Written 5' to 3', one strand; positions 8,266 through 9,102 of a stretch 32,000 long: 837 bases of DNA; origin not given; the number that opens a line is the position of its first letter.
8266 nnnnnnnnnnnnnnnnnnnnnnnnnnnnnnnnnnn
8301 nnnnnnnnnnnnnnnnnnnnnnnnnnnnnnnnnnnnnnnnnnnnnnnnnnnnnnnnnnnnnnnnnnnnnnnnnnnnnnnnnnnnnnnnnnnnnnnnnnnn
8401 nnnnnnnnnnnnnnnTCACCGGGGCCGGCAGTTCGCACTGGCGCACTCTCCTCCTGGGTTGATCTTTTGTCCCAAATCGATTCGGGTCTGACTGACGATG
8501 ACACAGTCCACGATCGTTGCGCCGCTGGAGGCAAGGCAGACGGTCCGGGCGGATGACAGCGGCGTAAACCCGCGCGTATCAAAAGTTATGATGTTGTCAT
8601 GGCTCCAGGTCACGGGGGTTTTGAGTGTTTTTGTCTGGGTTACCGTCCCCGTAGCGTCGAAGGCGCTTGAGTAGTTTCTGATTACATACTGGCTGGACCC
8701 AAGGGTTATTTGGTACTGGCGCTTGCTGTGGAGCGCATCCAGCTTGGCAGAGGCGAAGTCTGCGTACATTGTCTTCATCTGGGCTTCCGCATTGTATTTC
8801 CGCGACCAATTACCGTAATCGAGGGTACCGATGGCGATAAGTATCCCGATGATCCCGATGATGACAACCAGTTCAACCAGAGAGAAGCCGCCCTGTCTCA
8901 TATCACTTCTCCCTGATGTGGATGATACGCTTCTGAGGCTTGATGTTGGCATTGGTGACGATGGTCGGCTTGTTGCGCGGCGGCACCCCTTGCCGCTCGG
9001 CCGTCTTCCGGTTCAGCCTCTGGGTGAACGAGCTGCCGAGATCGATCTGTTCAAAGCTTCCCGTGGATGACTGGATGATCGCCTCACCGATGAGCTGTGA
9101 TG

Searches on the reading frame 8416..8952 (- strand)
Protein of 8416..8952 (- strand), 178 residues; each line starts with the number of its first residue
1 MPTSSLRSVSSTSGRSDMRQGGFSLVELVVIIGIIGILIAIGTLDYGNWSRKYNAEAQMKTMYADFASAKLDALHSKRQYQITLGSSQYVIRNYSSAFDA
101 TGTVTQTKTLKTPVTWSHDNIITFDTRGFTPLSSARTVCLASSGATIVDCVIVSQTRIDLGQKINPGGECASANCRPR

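Call 53: search_protein_families(library=pfam, proteins=[window:8416-8952:-], max_evalue=0.001)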
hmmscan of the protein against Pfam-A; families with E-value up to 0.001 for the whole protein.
window:8416-8952:- (178 aa): 1 family
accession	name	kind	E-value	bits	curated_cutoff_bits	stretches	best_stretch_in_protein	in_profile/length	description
PF07963.17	N_methyl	-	9.5e-06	25.4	21.2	1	18-41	2-25/27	Prokaryotic N-terminal methylation motif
